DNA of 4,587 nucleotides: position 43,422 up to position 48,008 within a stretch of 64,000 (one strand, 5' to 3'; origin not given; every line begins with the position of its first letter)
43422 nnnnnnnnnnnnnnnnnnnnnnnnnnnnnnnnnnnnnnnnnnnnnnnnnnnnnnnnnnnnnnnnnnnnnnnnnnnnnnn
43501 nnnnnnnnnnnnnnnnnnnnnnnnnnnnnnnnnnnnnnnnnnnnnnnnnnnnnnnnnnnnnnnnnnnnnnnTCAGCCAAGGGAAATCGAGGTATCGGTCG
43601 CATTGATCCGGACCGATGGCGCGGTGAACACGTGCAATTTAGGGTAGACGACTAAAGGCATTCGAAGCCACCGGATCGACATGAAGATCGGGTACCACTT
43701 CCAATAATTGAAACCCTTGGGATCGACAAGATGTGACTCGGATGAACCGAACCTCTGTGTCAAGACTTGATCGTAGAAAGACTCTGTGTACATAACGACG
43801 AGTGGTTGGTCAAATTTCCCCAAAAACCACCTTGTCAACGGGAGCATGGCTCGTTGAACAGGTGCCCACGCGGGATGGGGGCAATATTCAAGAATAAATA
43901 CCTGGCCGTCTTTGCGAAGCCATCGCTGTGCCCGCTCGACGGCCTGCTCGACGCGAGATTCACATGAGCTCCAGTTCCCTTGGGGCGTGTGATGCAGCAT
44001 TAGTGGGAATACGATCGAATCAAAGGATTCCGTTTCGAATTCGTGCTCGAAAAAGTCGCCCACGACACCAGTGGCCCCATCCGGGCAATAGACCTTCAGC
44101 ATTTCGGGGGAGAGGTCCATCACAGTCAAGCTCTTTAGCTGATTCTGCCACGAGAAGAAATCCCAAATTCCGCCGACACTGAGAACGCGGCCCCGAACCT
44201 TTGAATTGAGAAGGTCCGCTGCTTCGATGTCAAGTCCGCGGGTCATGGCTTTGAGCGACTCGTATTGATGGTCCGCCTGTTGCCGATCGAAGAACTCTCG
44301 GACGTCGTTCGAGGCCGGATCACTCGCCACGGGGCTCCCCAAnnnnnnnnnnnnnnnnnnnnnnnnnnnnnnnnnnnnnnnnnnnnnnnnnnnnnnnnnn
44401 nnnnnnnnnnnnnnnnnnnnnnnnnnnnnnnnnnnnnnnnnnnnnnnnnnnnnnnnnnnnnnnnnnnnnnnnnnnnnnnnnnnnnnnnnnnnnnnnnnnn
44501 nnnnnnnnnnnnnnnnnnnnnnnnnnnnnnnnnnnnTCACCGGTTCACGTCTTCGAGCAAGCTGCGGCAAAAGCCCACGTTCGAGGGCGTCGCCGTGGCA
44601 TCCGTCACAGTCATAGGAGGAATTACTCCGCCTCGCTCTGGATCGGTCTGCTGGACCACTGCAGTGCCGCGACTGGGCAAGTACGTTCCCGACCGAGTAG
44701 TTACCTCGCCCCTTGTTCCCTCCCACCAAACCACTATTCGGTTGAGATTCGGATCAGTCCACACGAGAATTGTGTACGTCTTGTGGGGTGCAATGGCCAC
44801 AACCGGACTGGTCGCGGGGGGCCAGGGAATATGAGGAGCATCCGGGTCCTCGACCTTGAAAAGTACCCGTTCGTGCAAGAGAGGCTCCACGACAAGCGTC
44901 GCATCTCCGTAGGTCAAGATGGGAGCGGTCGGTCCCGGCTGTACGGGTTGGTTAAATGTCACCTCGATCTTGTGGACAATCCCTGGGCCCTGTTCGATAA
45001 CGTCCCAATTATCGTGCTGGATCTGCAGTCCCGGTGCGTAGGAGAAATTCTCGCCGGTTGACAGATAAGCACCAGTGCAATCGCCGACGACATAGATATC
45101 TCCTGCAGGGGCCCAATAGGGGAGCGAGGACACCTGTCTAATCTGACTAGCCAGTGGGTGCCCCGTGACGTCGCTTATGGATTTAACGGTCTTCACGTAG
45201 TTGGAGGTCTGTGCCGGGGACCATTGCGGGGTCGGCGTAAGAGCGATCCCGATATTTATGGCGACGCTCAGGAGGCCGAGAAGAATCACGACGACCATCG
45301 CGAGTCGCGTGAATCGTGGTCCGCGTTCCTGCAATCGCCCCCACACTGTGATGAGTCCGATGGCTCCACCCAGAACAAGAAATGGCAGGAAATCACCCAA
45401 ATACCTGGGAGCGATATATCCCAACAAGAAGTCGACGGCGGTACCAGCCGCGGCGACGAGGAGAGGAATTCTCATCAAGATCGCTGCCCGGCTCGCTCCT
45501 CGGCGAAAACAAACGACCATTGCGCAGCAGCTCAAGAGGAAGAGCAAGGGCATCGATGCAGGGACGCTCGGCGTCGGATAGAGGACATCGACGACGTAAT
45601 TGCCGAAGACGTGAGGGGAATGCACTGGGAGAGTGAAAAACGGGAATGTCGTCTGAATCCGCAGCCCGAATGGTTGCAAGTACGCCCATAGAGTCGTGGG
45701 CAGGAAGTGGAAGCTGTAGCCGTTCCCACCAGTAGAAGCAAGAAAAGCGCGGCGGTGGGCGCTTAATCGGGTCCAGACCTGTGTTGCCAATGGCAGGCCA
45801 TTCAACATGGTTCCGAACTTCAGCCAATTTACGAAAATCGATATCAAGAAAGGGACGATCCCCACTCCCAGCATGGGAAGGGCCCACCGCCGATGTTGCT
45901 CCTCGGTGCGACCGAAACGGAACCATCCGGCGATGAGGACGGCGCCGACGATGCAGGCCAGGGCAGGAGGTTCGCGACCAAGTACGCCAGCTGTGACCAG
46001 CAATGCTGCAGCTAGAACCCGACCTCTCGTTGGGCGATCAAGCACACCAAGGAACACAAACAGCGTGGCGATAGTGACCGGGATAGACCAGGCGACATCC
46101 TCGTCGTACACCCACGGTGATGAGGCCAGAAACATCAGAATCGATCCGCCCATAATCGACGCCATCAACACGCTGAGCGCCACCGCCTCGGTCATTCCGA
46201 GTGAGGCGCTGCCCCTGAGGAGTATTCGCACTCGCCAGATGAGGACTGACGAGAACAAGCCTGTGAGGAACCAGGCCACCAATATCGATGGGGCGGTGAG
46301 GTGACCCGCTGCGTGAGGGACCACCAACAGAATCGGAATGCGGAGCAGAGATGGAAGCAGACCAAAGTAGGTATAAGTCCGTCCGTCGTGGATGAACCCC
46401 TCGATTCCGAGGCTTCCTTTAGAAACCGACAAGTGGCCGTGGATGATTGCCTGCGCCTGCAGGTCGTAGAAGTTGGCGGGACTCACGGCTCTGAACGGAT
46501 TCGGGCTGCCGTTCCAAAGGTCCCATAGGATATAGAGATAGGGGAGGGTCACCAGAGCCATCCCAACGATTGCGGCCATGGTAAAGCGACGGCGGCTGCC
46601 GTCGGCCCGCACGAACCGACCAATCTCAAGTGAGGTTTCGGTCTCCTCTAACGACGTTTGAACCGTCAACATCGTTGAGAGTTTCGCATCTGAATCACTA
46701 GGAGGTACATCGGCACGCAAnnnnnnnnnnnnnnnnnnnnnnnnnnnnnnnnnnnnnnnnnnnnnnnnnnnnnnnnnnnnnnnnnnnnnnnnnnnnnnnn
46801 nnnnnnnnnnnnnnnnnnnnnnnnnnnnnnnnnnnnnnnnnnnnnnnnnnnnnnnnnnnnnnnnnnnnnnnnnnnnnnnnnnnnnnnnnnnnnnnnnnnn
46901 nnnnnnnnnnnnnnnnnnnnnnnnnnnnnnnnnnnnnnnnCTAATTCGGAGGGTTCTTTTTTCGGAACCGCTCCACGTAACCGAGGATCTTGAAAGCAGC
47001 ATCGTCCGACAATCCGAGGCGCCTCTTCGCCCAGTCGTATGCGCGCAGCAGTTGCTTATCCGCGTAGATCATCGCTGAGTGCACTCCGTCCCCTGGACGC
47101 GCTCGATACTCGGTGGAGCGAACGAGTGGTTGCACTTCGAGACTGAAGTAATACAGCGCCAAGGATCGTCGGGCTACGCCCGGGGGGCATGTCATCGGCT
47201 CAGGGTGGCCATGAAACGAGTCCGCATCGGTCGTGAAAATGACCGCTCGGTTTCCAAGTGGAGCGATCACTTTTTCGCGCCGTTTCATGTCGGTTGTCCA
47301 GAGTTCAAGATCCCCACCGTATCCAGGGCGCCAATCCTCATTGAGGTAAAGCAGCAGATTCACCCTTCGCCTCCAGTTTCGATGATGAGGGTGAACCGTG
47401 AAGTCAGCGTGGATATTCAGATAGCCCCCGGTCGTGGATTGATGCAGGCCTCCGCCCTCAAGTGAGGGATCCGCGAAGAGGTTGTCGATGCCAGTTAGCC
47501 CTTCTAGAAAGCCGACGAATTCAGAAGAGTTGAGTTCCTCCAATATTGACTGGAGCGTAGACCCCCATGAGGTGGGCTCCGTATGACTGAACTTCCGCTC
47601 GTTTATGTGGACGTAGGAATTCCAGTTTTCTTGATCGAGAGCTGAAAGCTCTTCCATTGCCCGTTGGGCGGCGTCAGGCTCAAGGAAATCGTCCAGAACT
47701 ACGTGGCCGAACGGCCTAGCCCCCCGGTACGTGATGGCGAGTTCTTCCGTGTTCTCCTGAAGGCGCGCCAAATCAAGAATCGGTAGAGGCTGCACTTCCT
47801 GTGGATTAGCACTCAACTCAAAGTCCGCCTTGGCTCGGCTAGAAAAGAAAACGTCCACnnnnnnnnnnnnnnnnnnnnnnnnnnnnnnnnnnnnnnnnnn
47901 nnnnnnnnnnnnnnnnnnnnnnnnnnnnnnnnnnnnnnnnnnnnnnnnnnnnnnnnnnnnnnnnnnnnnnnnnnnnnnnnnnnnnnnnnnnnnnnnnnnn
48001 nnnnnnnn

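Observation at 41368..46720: Family A paralog pair: near-identical membrane cores but divergent C-terminal soluble domains, flanking a methyltransferase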

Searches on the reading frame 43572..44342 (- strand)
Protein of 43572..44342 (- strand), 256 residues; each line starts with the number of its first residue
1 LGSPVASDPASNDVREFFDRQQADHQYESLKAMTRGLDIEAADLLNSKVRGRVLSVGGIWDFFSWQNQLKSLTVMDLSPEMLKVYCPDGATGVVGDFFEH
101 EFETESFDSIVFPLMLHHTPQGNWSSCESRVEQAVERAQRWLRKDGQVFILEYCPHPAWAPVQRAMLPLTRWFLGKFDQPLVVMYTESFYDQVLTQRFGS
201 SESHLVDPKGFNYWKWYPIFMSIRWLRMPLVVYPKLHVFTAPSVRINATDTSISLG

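Call 4: search_protein_families(library=pfam, proteins=[window:43572-44342:-], max_evalue=1)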
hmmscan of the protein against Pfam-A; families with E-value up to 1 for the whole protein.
window:43572-44342:- (256 aa): 4 families
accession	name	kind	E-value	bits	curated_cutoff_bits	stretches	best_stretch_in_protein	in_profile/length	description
PF08241.18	Methyltransf_11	-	8.8e-09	36.3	21.2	1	65-150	14-95/95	Methyltransferase domain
PF13649.12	Methyltransf_25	-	9.2e-05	23.5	27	1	69-146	19-97/97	Methyltransferase domain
PF08242.18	Methyltransf_12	-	0.005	18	30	1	69-147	20-97/98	Methyltransferase domain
PF13489.12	Methyltransf_23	-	0.019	15.1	27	1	50-163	23-124/164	Methyltransferase domain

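Call 5: search_protein_families(library=ncbifam, proteins=[window:43572-44342:-], max_evalue=1)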
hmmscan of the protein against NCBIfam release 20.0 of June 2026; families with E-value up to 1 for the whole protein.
window:43572-44342:- (256 aa): 3 families
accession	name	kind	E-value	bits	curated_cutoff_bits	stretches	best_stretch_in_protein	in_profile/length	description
NF038261.1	rhodoquin_RquA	equivalog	2.9e-05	23.9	175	1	94-173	104-176/218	rhodoquinone biosynthesis methyltransferase RquA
TIGR01934.1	MenG_MenH_UbiE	subfamily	0.087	12.1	158.35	0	130-162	121-152/223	ubiquinone/menaquinone biosynthesis methyltransferase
NF043040.1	corrin_prot_MT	hypoth_equivalog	0.2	11.1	180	1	99-171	103-166/216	corrinoid protein-associated methyltransferase CpaM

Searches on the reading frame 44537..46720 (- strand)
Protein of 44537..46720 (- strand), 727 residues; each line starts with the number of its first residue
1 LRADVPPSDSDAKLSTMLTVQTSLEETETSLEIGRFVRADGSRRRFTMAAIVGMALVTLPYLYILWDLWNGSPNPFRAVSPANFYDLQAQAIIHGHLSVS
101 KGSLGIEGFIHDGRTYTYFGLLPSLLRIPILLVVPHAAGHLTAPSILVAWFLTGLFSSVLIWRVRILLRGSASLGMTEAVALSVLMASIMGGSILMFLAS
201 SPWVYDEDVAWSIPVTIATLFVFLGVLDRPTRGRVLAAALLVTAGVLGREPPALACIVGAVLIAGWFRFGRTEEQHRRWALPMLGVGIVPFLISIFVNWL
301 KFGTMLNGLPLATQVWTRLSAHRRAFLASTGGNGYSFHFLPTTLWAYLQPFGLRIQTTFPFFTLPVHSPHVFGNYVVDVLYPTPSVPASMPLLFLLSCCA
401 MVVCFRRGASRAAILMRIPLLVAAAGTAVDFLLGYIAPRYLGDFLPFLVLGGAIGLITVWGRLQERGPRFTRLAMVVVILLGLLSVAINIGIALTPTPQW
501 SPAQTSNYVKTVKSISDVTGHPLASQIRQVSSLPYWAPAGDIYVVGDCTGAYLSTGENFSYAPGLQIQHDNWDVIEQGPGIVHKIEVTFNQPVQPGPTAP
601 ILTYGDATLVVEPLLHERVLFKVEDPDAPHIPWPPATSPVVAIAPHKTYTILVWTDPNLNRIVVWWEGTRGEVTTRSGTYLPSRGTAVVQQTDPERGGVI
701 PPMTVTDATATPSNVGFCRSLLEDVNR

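Call 4: search_protein_families(library=pfam, proteins=[window:44537-46720:-], max_evalue=1)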
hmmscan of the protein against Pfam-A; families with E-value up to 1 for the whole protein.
window:44537-46720:- (727 aa): 0 families

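Call 5: search_protein_families(library=ncbifam, proteins=[window:44537-46720:-], max_evalue=1)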
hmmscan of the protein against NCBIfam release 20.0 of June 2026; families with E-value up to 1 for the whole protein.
window:44537-46720:- (727 aa): 0 families

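Call 7: search_solved_structures(query=window:44537-46720:-, max_evalue=10)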
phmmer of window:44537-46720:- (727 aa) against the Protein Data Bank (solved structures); distinct sequences matched with E-value up to 10: 1.
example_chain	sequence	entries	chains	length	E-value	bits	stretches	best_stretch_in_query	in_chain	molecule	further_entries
2za9_A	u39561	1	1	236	1.4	10.3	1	624-702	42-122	Alginate lyase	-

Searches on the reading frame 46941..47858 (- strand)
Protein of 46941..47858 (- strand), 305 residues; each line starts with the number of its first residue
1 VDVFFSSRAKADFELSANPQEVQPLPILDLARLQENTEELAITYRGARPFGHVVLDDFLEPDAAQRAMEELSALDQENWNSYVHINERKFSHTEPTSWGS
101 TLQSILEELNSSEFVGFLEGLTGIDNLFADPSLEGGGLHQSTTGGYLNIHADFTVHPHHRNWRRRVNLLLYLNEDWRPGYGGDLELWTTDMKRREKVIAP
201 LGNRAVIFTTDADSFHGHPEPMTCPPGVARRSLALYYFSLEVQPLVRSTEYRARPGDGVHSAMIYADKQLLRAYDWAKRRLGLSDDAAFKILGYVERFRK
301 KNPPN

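Call 13: search_protein_families(library=pfam, proteins=[window:46941-47858:-], max_evalue=0.001)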
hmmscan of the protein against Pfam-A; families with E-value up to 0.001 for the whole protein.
window:46941-47858:- (305 aa): 2 families
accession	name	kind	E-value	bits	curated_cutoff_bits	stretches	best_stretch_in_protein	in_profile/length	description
PF13640.12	2OG-FeII_Oxy_3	-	1.8e-16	61.3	27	1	139-237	4-97/98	2OG-Fe(II) oxygenase superfamily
PF13661.12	2OG-FeII_Oxy_4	-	1.4e-08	35.6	27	1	144-216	9-79/98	2OG-Fe(II) oxygenase superfamily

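Call 31: search_protein_families(library=ncbifam, proteins=[window:46941-47858:-], max_evalue=0.01)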
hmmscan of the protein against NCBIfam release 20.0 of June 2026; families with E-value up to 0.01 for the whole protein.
window:46941-47858:- (305 aa): 1 family
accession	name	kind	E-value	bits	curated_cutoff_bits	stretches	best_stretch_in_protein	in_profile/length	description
NF041706.1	2OG_matur_YhhC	equivalog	9.7e-07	28.6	150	1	48-217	5-164/182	cyclophane-containing peptide 2OG-Fe(II) oxygenase YhhC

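Call 59: search_solved_structures(query=window:46941-47858:-, max_evalue=1)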
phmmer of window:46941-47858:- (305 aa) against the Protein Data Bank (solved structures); distinct sequences matched with E-value up to 1: 41.
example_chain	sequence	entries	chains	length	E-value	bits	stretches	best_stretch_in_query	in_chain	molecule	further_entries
4nhx_A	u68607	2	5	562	5.2e-05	25.8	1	163-222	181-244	2-oxoglutarate and iron-dependent oxygenase domain-containing protein 1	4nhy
6iuq_A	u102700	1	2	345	0.0001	24.8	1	161-211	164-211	Prolyl 4-hydroxylase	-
6t8m_A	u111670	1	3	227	0.001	21.6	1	144-192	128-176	Prolyl 4-hydroxylase subunit alpha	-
9blq_A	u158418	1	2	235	0.0053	19.2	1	95-188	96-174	Putative hydroxylase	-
4iw3_A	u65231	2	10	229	0.012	18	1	161-209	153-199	Putative uncharacterized protein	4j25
5lat_A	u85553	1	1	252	0.061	15.8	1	49-241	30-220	Egl nine homolog 1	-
5lb6_A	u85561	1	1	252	0.22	13.9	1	50-242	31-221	Egl nine homolog 1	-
6yw4_A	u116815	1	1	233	0.22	13.9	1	47-241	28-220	Egl nine homolog 1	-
5l9b_A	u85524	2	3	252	0.24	13.8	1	48-242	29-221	Egl nine homolog 1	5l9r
5la9_A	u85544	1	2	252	0.26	13.7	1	48-242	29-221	Egl nine homolog 1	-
5l9v_A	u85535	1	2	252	0.27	13.6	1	47-242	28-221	Egl nine homolog 1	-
4uwd_A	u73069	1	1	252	0.31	13.4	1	49-241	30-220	EGL NINE HOMOLOG 1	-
8ruz_A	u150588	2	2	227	0.31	13.4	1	50-241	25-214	Egl nine homolog 1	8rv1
5las_A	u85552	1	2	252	0.33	13.3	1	47-241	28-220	Egl nine homolog 1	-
6qgv_A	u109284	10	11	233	0.35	13.2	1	49-241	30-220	Egl nine homolog 1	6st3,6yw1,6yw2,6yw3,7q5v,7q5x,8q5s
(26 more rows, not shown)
